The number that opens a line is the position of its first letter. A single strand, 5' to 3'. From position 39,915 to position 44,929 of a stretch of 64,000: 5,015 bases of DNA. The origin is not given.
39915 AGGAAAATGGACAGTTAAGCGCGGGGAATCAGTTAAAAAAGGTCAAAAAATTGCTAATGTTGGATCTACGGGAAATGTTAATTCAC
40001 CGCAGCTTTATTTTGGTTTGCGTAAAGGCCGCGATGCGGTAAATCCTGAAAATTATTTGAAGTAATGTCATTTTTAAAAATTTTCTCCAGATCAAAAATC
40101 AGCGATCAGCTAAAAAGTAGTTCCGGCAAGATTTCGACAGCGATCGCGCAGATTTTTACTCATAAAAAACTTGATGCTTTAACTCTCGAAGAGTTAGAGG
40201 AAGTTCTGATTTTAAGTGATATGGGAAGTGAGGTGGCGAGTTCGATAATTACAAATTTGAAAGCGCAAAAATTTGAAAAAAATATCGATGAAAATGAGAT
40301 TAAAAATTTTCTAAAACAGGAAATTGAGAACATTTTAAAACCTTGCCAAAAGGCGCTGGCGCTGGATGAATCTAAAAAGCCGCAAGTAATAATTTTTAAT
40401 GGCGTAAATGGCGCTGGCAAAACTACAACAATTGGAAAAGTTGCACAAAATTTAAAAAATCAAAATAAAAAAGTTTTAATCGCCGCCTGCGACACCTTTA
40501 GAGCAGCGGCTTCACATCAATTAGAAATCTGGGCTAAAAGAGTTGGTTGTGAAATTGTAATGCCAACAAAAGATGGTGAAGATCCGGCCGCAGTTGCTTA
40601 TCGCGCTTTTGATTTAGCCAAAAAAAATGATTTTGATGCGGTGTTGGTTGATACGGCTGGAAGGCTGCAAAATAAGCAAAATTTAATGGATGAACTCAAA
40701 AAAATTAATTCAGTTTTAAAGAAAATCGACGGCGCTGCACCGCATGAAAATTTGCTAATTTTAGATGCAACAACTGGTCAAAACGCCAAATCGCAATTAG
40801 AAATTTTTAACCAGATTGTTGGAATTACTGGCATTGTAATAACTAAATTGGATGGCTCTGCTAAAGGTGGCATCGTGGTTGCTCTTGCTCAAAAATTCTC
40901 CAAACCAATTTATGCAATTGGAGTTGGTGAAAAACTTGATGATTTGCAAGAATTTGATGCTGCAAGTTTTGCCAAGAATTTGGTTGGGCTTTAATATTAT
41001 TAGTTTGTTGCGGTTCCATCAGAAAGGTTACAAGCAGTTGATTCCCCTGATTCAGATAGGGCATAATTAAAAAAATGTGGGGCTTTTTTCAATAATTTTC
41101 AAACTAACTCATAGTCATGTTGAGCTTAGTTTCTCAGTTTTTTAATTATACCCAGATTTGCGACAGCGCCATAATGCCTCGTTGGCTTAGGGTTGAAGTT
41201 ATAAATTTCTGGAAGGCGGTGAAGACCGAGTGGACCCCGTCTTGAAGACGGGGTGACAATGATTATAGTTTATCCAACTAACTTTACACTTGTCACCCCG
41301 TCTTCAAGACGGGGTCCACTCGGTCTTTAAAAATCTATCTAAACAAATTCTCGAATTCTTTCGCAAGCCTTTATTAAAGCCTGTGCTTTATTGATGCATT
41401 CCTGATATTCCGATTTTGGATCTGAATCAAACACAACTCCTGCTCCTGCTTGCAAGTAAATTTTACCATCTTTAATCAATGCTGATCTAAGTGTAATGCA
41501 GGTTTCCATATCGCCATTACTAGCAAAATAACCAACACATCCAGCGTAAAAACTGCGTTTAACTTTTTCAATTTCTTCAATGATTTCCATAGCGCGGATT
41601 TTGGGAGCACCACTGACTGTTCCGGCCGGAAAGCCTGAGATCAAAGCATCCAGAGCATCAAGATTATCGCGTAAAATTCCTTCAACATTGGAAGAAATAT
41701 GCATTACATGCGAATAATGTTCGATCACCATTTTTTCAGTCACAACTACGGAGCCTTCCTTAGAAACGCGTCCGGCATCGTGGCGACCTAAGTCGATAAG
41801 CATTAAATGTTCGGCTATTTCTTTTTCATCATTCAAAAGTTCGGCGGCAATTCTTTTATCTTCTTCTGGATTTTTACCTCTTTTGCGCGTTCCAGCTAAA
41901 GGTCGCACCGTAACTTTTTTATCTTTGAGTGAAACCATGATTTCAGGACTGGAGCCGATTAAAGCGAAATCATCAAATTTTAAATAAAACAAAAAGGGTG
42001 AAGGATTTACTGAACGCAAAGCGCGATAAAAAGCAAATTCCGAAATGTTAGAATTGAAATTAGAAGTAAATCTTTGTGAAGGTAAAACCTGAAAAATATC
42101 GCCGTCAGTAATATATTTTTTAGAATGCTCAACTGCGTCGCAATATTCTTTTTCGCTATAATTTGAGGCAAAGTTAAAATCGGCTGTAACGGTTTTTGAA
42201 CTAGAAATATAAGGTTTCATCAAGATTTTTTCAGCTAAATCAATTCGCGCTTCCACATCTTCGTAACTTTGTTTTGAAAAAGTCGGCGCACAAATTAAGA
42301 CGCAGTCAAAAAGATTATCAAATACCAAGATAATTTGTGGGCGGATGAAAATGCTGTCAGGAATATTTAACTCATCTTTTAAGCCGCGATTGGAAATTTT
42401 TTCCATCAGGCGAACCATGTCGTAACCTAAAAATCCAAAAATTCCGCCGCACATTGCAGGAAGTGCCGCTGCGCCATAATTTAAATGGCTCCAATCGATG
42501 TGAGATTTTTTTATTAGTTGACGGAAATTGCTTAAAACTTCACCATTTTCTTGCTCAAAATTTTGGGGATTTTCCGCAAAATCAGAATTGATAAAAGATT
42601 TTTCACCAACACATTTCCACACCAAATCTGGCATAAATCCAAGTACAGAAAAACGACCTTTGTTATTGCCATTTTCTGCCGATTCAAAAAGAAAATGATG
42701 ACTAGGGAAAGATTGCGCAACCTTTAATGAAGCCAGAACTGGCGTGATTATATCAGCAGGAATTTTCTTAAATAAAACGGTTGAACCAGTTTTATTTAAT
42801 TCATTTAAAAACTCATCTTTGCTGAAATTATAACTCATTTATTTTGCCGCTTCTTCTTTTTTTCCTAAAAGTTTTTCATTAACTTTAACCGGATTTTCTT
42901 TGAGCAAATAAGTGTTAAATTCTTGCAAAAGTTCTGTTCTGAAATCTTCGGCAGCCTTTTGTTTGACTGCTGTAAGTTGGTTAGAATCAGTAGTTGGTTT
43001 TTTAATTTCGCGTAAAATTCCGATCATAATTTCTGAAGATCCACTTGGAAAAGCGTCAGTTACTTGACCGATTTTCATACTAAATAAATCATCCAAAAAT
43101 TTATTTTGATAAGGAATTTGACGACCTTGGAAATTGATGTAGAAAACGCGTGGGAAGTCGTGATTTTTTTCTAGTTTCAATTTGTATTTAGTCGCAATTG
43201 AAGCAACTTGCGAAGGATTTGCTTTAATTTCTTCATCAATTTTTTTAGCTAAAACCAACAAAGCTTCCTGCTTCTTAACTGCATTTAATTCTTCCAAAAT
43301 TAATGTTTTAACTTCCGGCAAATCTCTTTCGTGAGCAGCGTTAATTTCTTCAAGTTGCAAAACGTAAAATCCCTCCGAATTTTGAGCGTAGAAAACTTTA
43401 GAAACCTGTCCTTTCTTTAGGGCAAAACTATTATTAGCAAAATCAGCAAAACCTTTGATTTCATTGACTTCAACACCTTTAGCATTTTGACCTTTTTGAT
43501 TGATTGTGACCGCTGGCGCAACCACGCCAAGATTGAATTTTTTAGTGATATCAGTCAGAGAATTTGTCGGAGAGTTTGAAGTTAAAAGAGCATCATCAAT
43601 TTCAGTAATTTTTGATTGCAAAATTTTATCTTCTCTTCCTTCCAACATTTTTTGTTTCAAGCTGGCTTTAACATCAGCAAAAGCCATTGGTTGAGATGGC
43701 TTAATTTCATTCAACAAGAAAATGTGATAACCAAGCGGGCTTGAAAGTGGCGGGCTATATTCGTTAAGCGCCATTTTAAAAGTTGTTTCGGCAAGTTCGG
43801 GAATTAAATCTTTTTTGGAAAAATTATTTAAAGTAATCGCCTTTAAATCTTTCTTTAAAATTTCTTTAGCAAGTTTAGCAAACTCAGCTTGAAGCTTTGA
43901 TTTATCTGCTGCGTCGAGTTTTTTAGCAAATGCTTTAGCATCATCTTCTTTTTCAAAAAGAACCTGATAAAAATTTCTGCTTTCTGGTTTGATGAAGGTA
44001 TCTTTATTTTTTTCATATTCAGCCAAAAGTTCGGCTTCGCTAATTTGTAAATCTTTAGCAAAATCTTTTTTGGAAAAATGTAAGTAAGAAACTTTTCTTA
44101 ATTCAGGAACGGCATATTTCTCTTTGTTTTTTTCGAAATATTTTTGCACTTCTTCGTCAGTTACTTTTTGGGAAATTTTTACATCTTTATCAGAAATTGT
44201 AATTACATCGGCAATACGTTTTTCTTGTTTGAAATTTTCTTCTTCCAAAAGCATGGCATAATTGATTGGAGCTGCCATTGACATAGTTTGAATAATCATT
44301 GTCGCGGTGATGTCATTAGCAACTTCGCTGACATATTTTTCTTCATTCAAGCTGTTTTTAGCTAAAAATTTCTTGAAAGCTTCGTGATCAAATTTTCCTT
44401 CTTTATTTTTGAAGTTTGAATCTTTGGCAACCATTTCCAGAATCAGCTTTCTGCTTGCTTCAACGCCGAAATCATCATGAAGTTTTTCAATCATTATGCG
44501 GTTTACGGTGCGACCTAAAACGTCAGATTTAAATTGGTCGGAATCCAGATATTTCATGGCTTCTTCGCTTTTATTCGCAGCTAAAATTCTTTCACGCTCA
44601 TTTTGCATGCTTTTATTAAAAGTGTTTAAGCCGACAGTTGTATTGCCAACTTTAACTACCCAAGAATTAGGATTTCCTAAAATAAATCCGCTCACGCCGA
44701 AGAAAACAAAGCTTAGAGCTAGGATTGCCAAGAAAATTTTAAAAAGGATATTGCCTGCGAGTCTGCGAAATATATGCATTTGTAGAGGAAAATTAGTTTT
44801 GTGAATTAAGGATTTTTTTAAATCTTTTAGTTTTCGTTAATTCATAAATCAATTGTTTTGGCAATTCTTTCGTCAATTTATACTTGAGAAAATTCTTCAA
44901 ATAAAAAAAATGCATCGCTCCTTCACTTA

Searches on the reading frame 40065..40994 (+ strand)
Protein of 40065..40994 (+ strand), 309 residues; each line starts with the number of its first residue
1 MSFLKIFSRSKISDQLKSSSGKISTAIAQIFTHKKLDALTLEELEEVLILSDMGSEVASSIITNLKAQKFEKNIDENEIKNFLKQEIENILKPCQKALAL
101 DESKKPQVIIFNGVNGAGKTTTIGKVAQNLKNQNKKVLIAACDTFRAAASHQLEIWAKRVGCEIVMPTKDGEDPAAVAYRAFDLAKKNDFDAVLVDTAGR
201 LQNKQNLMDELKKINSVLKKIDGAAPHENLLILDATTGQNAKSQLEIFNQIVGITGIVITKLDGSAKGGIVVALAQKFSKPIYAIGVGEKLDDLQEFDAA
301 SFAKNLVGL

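Call 9: search_protein_families(library=ncbifam, proteins=[window:40065-40994:+])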
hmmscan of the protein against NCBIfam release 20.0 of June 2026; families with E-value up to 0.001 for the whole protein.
window:40065-40994:+ (309 aa): 23 families
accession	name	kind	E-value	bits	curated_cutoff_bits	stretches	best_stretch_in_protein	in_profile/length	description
TIGR00064.1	ftsY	equivalog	1.5e-102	342.6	260.7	1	39-307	5-279/279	signal recognition particle-docking protein FtsY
TIGR00959.1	ffh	equivalog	6.5e-62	209.7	473.2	1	28-308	18-295/428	signal recognition particle protein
TIGR01425.1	SRP54_euk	equivalog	7.8e-44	150.2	576.25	1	28-309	19-296/428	signal recognition particle protein SRP54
TIGR03499.1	FlhF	equivalog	7.9e-22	78.6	174.15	1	20-199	121-286/286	flagellar biosynthesis GTPase FlhF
NF009367.0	PRK12724.1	equivalog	8.1e-16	57.9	718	1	103-291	220-398/433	flagellar biosynthesis regulator FlhF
NF009368.0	PRK12726.1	equivalog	4.8e-14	52.3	832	1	107-289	207-379/407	flagellar biosynthesis regulator FlhF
NF005230.0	PRK06731.1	equivalog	3.9e-13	49.3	553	1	103-290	83-260/281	flagellar biosynthesis regulator FlhF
NF009366.0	PRK12723.1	equivalog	2.6e-12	46.6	585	1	33-290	103-350/388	flagellar biosynthesis regulator FlhF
NF011310.0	PRK14721.1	equivalog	4.8e-11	42.5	725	1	107-288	192-362/423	flagellar biosynthesis regulator FlhF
NF011312.0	PRK14723.1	equivalog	3.2e-09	35.8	951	1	108-291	187-362/768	flagellar biosynthesis regulator FlhF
NF011311.0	PRK14722.1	equivalog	8.6e-09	34.9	777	1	107-292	138-321/374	flagellar biosynthesis regulator FlhF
NF041574.1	antitoxPezT_Strep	equivalog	4.9e-06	26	470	1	78-169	2-91/251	type II toxin-antitoxin system toxin PezT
TIGR01448.2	helicase_RecD2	equivalog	8.9e-06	24.1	500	1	23-148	244-372/713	SF1B family DNA helicase RecD2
TIGR03708.1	poly_P_AMP_trns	equivalog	7.8e-05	21.5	547.65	1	56-152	252-345/493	polyphosphate:AMP phosphotransferase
NF004041.0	PRK05541.1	subfamily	9.5e-05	22.5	127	1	103-149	4-50/176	adenylyl-sulfate kinase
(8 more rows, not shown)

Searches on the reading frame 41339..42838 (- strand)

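Call 9: search_protein_families(library=ncbifam, proteins=[window:41339-42838:-])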
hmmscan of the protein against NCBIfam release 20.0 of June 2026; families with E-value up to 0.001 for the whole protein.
window:41339-42838:- (499 aa): 26 families (the best 25 are shown)
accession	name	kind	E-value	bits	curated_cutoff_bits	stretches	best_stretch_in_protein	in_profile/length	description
TIGR00564.1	trpE_most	equivalog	2.7e-160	534.3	517.7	1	29-492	2-454/455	anthranilate synthase component I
TIGR01820.1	TrpE-arch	equivalog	2.1e-129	432.7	512.05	1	46-492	13-448/449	anthranilate synthase component I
NF010086.0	PRK13571.1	equivalog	5.5e-127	424.3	693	1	7-493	11-498/510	anthranilate synthase component I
NF010079.0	PRK13564.1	equivalog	2.6e-104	349.9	471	1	126-493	142-512/521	anthranilate synthase component 1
NF006563.0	PRK09070.1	equivalog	3.6e-98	329.1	514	1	46-493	23-445/447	aminodeoxychorismate synthase component I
NF004610.0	PRK05940.1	equivalog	8.8e-97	324.8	568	1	89-496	65-463/467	anthranilate synthase component I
NF010087.0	PRK13572.1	equivalog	3.7e-95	319.2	580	1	47-493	23-432/435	anthranilate synthase component I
TIGR01824.1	PabB-clade2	equivalog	1.9e-93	313.6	408.55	1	131-488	1-355/355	aminodeoxychorismate synthase, component I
NF010089.0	PRK13574.1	equivalog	2.1e-93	313.6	527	1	127-490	75-416/421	anthranilate synthase component I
NF010082.0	PRK13567.1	equivalog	1.6e-91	307.4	576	1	21-490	3-465/468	anthranilate synthase component I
TIGR00565.1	trpE_proteo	equivalog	9.2e-91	305.2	494.65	1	130-494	129-495/498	anthranilate synthase component I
TIGR00553.1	pabB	equivalog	5.5e-79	265.7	328.4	1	188-487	34-328/329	aminodeoxychorismate synthase component I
NF010081.0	PRK13566.1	equivalog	7.1e-78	262.6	645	1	132-493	158-508/729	anthranilate synthase component I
NF012009.0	PRK15465.1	equivalog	2.3e-70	237.4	622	1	125-493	99-452/453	aminodeoxychorismate synthase component 1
TIGR01815.1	TrpE-clade3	equivalog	1.1e-69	235.2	739.15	1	132-493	146-496/717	anthranilate synthase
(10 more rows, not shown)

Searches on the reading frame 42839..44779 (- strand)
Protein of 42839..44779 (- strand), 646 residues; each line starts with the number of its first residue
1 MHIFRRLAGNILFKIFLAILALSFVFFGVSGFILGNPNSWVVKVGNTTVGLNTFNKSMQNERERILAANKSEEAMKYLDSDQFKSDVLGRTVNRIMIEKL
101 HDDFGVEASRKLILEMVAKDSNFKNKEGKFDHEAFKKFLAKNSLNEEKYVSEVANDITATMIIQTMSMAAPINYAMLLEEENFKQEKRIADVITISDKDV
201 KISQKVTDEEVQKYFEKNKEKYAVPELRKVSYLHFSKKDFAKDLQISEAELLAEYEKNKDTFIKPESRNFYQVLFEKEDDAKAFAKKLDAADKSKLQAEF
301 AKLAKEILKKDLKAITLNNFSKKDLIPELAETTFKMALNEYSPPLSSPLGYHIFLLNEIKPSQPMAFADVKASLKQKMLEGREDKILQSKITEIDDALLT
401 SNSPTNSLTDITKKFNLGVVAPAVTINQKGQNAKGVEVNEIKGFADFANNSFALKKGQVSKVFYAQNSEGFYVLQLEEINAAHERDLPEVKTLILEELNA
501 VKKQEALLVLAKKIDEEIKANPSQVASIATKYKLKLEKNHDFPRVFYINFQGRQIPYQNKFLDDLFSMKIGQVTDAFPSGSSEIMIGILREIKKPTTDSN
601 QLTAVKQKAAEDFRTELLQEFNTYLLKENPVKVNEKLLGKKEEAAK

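Call 9: search_protein_families(library=ncbifam, proteins=[window:42839-44779:-])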
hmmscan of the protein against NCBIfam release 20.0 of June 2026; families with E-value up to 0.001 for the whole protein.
window:42839-44779:- (646 aa): 4 families
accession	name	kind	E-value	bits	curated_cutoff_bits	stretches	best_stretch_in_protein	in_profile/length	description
NF008054.0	PRK10788.1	equivalog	3.6e-49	168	493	2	1-380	2-379/626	peptidylprolyl isomerase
NF000809.0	PRK00059.1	equivalog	5.4e-18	65.5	303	1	238-398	166-326/336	peptidylprolyl isomerase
TIGR02933.1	nifM_nitrog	equivalog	8.1e-17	61.9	168.2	1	245-382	101-243/256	nitrogen fixation protein NifM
NF002827.0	PRK03002.1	equivalog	3.2e-10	39.5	343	1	203-391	68-256/285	peptidylprolyl isomerase PrsA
